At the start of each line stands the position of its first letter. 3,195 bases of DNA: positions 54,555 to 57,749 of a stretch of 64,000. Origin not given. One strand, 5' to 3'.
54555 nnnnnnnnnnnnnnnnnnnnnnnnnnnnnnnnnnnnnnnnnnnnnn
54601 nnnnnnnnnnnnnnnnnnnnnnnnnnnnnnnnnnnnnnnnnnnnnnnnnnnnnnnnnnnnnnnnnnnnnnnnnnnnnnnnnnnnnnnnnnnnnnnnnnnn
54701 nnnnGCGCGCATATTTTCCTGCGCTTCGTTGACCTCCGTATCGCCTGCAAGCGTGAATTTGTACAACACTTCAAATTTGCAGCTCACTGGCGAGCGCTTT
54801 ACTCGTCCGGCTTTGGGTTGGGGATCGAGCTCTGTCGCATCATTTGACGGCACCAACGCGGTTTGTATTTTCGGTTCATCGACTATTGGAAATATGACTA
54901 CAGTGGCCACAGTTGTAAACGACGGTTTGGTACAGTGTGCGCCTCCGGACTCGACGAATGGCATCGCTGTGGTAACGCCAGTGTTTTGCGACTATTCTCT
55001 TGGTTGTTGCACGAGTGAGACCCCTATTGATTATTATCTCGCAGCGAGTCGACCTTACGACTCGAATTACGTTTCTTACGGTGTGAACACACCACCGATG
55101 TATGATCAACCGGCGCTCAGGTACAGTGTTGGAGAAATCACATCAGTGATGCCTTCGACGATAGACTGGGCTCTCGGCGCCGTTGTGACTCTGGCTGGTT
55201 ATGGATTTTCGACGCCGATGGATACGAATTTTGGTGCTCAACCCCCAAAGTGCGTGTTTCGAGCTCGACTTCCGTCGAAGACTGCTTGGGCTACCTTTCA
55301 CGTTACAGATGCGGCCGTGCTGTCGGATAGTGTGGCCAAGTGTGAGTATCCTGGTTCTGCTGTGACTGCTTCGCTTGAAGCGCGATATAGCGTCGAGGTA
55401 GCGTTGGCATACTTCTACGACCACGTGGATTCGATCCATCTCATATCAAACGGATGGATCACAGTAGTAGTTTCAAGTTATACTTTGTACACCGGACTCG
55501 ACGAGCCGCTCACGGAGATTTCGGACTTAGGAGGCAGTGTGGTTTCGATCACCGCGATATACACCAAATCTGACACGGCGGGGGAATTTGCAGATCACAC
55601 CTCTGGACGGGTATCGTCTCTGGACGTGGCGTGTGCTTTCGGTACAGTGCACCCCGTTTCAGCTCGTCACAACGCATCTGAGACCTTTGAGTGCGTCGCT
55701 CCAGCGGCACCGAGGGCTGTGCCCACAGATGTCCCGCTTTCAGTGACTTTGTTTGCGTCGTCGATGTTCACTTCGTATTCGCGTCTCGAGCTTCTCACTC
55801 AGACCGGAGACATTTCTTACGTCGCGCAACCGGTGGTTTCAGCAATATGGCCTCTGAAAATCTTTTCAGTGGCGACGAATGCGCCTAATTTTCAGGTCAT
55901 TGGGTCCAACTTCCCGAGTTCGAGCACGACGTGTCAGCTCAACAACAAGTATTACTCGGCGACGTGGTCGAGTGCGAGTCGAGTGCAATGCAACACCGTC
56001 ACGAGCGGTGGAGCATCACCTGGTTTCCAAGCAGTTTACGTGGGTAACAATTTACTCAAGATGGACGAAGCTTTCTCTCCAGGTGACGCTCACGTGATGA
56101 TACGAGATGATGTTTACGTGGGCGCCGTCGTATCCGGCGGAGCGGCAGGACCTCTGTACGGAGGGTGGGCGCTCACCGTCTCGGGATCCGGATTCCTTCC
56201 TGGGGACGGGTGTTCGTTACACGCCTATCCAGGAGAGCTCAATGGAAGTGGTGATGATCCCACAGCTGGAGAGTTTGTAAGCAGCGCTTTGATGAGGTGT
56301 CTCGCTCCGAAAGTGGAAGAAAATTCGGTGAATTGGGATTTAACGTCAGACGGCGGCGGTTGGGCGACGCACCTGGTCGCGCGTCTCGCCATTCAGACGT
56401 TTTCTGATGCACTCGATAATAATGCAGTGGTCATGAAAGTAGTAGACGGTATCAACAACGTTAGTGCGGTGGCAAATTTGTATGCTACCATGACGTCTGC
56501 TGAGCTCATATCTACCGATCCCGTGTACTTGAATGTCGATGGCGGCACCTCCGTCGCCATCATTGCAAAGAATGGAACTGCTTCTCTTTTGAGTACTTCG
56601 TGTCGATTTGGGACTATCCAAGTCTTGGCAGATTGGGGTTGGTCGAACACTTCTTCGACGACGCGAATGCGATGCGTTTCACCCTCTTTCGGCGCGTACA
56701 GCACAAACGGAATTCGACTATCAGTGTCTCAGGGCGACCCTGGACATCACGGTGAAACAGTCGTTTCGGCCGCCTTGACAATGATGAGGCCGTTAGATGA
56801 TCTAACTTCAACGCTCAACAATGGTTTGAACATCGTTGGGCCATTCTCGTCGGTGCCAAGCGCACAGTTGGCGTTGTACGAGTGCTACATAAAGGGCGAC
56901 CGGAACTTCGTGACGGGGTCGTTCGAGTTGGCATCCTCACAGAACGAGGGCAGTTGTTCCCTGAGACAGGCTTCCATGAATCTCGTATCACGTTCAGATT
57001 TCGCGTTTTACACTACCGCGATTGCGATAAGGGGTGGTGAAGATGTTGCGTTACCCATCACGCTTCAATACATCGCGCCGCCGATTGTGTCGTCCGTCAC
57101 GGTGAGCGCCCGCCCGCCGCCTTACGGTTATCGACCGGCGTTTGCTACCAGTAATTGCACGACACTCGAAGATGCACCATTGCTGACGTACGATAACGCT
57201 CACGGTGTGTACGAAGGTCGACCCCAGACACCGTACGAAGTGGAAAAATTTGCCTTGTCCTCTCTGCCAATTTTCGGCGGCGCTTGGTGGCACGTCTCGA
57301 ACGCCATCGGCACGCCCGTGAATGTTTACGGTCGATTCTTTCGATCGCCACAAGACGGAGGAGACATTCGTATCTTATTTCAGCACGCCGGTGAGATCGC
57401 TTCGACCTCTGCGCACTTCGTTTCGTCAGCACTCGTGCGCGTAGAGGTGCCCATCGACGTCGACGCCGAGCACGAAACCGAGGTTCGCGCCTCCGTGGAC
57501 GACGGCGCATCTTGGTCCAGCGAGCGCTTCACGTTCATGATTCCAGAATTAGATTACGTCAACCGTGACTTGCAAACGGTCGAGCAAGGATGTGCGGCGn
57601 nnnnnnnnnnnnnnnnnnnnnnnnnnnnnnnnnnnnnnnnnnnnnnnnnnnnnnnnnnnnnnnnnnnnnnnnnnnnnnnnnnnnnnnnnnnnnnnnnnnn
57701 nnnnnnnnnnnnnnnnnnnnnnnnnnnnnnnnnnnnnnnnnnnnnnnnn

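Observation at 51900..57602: Single-exon 5.7-kb gene for a giant IPT/TIG plus LamG-like plus 'DxAGN' Ig-like surface protein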

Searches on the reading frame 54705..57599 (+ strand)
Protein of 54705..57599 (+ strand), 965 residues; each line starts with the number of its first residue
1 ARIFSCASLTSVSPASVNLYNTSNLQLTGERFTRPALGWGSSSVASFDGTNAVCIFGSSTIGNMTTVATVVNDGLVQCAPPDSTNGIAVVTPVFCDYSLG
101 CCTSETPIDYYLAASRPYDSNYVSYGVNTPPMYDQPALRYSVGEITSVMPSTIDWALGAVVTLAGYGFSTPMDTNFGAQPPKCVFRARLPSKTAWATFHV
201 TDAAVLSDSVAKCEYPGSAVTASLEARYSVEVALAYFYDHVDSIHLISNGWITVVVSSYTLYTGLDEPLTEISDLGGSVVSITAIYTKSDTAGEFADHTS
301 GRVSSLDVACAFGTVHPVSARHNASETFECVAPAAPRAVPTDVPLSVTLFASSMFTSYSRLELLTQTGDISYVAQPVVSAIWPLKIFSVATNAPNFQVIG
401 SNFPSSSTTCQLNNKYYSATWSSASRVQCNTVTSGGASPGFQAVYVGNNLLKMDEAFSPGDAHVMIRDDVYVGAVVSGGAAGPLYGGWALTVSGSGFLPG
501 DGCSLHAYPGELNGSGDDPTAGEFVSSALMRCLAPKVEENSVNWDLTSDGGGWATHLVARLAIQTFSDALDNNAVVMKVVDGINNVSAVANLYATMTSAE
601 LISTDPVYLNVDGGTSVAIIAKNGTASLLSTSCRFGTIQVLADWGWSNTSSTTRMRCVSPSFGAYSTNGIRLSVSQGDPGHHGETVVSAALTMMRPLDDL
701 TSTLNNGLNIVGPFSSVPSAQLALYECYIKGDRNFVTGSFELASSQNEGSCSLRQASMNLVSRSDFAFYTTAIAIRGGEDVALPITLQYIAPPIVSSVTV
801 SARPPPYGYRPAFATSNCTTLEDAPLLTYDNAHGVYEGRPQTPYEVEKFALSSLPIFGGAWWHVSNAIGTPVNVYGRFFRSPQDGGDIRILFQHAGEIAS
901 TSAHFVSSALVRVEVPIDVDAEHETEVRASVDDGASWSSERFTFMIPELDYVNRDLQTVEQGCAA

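Call 32: search_solved_structures(query=A3, max_evalue=1, show_alignments=1)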
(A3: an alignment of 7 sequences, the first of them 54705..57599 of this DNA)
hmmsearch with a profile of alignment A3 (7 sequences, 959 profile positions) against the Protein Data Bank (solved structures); distinct sequences matched with E-value up to 1: 3.
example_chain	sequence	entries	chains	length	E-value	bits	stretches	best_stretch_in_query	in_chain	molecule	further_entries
6myv_A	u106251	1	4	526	0.56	11.2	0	907-937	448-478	Sialidase26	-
6mrv_B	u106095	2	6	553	0.63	11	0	907-937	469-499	Sialidase26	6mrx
4q6k_A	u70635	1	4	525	0.82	10.6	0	907-937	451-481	BNR/Asp-box repeat protein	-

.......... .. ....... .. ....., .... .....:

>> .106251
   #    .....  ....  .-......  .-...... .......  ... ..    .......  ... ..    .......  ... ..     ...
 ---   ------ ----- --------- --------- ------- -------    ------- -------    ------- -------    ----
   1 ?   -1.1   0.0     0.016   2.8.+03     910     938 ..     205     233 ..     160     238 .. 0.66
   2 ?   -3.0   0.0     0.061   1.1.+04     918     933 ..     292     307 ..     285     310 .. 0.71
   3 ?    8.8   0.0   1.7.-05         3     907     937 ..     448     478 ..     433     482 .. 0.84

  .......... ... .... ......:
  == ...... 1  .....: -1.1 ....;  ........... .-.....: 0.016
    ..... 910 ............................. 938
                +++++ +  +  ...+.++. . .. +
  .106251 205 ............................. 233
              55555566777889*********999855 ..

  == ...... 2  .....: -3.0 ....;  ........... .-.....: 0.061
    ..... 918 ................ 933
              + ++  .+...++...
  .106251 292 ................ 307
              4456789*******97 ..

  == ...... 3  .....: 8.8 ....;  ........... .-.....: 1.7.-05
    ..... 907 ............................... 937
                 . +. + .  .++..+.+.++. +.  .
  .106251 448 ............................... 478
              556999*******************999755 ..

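Call 39: predict_structure(alignment_id=A3)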
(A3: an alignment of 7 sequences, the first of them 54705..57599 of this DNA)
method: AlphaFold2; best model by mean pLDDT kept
length: 965 residues; sequences in the alignment: 7
mean_pLDDT: 40.9   pTM: 0.26
mean pLDDT of the five models: 40.9, 39.1, 38.2, 37.2, 34.3
residues with pLDDT >= 90: 0; 70-90: 79; 50-70: 185; < 50: 701
segments of 3 or more residues with pLDDT < 50: 1-7, 16-22, 34-50, 58-62, 84-90, 104-141, 171-178, 258-712, 728-737, 753-792, 801-867, 881-886, 945-965
pLDDT, mean of each block of 10 residues (from residue 1): 42 51 60 42 33 56 61 68 48 57 36 24 22 26 62 64 68 44 76 67 68 67 60 74 68 58 22 24 25 25 26 26 28 25 24 23 25 21 22 34 40 41 43 32 32 31 37 33 29 37 31 25 31 31 25 23 31 34 22 30 34 36 35 39 33 38 33 35 37 30 37 52 51 47 52 45 33 42 36 55 31 32 33 27 22 23 41 61 54 81 63 69 67 62 44 31 32
secondary structure, 60 per line:
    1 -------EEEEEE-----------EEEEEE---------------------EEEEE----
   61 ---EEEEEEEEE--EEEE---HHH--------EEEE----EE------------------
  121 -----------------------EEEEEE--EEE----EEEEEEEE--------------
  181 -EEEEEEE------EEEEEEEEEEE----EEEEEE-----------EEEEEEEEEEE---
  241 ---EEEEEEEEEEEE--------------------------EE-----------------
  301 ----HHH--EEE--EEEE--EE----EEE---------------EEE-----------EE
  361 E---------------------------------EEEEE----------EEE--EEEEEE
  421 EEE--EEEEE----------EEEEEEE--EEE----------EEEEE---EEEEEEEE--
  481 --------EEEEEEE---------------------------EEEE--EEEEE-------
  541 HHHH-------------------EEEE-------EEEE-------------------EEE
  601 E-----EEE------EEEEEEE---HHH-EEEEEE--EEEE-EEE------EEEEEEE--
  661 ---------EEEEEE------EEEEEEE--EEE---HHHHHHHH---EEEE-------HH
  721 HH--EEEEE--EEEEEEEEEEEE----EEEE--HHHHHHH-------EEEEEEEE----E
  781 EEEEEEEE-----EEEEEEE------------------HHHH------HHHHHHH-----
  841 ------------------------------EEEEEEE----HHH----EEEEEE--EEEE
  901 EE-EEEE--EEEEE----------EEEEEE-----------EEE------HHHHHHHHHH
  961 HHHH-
elements in order (helices of 4 or more, strands of 3 or more residues): E8-13 E25-30 E52-56 E64-72 E75-78 E93-96 E144-149 E152-154 E159-166 E182-188 E195-205 E210-215 E227-237 E244-255 E310-312 E315-318 E327-329 E345-347 E359-361 E395-399 E410-412 E415-423 E426-430 E441-447 E450-452 E463-467 E471-478 E489-495 E523-526 E529-533 H541-544 E564-567 E575-578 E598-601 E607-609 E616-622 E630-635 E638-641 E643-645 E652-658 E670-675 E682-688 E691-693 H697-704 E708-711 H719-722 E725-729 E732-743 E748-751 H754-760 E768-775 E780-788 E794-800 H819-822 H829-835 E871-877 E889-894 E897-902 E904-907 E910-914 E925-930 E942-944 H951-964
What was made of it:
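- On IPT/TIG domain (Pfam PF01833): The model has mean pLDDT 41 (call 39).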

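Call 59: fold_search(model_id=the predicted structure, library=pdb)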
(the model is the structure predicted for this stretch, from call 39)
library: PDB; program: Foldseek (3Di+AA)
matches with E <= 10: 1914; with E <= 0.001: 27
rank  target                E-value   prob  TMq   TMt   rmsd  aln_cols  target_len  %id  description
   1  5l5g_C                3.4e-08  1.00  0.10  0.10  28.7       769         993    9  Plexin A2 full extracellular region, domains 1 to 8 modeled, data to 10 angstrom (released 2016-07-06)
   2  5l5k                  4.4e-08  1.00  0.10  0.09  32.2       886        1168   10  Plexin A4 full extracellular region, domains 1 to 10, data to 7.5 angstrom, spacegroup P4(1) (released 2016-07-06)
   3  5l5l_A                6.9e-07  1.00  0.11  0.11  28.2       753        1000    9  Plexin A4 full extracellular region, domains 1 to 8 modeled, data to 8 angstrom, spacegroup P2(1) (released 2016-07-06)
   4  9b4h_A                1.1e-05  0.85  0.11  0.07  49.5      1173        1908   11  Chlamydomonas reinhardtii mastigoneme filament (released 2024-04-10)
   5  8wa2_A                4.9e-05  0.57  0.10  0.06  61.3      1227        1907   10  cryo-EM structure of native mastigonemes isolated from Chlamydomonas reinhardtii at 3.0 angstrom resolution (released 2024-04-10)
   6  5l5g_A                6.0e-05  1.00  0.10  0.10  18.1       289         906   12  Plexin A2 full extracellular region, domains 1 to 8 modeled, data to 10 angstrom (released 2016-07-06)
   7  4liq_E                6.3e-05  0.97  0.10  0.18  27.1       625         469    8  Structure of the extracellular domain of human CSF-1 receptor in complex with the Fab fragment of RG7155 (released 2014-06-18)
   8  4pbx                  9.4e-05  0.75  0.08  0.12  53.6       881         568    9  Crystal structure of the six N-terminal domains of human receptor protein tyrosine phosphatase sigma (released 2014-11-12)
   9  8ave_B                9.4e-05  0.57  0.08  0.11  47.1       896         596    8  Human leptin in complex with the human LEP-R ectodomain fused to a C-terminal trimeric isoleucine GCN4 zipper (2:2 mod (released 2023-04-05)
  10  5l5l_B                1.4e-04  1.00  0.10  0.10  17.5       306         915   11  Plexin A4 full extracellular region, domains 1 to 8 modeled, data to 8 angstrom, spacegroup P2(1) (released 2016-07-06)
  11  7khf_A                1.4e-04  0.96  0.09  0.17  22.0       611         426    9  CryoEM structure of LILRB1 D3D4 domain-inserted antibody MDB1 Fab in complex with Plasmodium RIFIN (PF3D7_1373400) V2  (released 2021-03-31)
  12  6wdq_C                2.2e-04  0.94  0.08  0.20  19.3       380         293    8  IL23/IL23R/IL12Rb1 signaling complex (released 2021-02-24)
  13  3b43                  2.5e-04  0.98  0.11  0.18  28.0       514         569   11  I-band fragment I65-I70 from titin (released 2008-01-22)
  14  4yfg_A                2.8e-04  0.90  0.11  0.19  40.4       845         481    8  Crystal structure of PTP delta meA3/meB minus variant Ig1-Fn1 (released 2015-05-06)
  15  4wrm_A                3.0e-04  0.77  0.08  0.15  36.8       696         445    8  Structure of the human CSF-1:CSF-1R complex (released 2015-08-12)
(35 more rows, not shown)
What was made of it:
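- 54708..57551 (+): Residues 937-1884: array of about eight divergent IPT/TIG-like modules.
- Approximate boundaries: 937-1048, 1077-1194, 1195-1308, 1309-1402, 1403-1530, 1531-1632, 1633-1726, 1727-1884.
- Most modules have one invariant Cys pair.
- The seventh module is unassigned.
- The eighth carries a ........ insert and an Asp-box at residue 1865. Foldseek matches to plexin A2/A4, MET, EBF1 and NFAT IPT domains (call 59).
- On IPT/TIG domain (Pfam PF01833): Even so, it matches the EBF1 IPT/TIG domain (TM 0.76, rmsd 3.1 Å), the NFAT1 RHD-C domain (TM 0.66) and plexin ectodomains (call 59).
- Closest known: Fibrocystin/PKHD1 and PKHD1L1. Same: The best fold matches of the C-terminal half are plexin A2/A4 and MET ectodomains (call 59).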

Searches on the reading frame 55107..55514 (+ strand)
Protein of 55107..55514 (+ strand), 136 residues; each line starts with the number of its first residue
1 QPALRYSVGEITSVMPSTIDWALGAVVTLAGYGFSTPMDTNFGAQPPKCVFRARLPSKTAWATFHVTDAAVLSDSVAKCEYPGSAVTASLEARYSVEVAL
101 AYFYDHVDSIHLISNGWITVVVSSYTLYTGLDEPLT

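Call 29: search_protein_families(library=pfam, proteins=[window:55107-55514:+], max_evalue=5)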
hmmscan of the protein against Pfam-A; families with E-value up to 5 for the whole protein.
window:55107-55514:+ (136 aa): 1 family
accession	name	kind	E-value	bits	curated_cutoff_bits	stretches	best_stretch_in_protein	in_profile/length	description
PF01833.30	TIG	-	0.053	14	20.9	1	11-54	3-46/84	IPT/TIG domain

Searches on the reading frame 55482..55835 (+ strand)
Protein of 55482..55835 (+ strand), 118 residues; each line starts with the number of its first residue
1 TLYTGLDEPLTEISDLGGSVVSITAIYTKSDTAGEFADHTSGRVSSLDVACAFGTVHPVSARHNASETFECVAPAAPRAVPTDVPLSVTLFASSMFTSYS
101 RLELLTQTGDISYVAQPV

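Call 29: search_protein_families(library=pfam, proteins=[window:55482-55835:+], max_evalue=5)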
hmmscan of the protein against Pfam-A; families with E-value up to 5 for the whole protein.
window:55482-55835:+ (118 aa): 1 family
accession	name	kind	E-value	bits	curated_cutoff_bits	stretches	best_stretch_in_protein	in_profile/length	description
PF01116.26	F_bP_aldolase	-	0.027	14.5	25.5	1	18-63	139-183/277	Fructose-bisphosphate aldolase class-II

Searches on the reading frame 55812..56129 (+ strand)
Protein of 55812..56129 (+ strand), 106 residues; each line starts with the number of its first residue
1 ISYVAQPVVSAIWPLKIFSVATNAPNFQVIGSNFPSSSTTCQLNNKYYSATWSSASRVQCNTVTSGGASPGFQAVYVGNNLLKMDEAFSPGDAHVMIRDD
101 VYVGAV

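Call 29: search_protein_families(library=pfam, proteins=[window:55812-56129:+], max_evalue=5)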
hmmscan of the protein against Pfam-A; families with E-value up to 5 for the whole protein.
window:55812-56129:+ (106 aa): 1 family
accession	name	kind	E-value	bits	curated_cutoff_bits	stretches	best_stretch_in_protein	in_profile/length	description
PF01833.30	TIG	-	0.0041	17.5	20.9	1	7-81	1-75/84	IPT/TIG domain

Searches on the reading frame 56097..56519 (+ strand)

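Call 29: search_protein_families(library=pfam, proteins=[window:56097-56519:+], max_evalue=5)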
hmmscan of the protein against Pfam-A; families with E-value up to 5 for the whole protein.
window:56097-56519:+ (141 aa): 1 family
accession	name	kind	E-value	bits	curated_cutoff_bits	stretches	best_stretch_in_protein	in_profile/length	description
PF01833.30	TIG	-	0.0028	18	20.9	1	17-87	10-73/84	IPT/TIG domain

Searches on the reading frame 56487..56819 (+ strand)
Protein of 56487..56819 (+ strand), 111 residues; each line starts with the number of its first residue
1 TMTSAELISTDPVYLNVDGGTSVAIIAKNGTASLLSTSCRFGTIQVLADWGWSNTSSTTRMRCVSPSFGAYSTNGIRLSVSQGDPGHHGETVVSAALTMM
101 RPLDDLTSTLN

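Call 29: search_protein_families(library=pfam, proteins=[window:56487-56819:+], max_evalue=5)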
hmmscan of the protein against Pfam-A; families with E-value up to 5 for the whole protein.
window:56487-56819:+ (111 aa): 1 family
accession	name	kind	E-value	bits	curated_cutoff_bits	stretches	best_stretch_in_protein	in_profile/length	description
PF01833.30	TIG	-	0.021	15.2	20.9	1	11-84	7-72/84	IPT/TIG domain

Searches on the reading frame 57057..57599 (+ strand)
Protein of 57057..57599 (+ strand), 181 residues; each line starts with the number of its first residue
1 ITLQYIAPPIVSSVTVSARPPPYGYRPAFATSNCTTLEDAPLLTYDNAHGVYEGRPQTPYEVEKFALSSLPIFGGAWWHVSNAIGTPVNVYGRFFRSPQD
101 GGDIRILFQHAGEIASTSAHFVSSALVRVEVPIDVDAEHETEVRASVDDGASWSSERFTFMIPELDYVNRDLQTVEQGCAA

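Call 29: search_protein_families(library=pfam, proteins=[window:57057-57599:+], max_evalue=5)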
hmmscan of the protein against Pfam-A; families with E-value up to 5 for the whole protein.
window:57057-57599:+ (181 aa): 1 family
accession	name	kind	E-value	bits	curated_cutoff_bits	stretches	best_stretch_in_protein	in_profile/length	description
PF01833.30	TIG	-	0.12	12.8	20.9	1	85-158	16-80/84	IPT/TIG domain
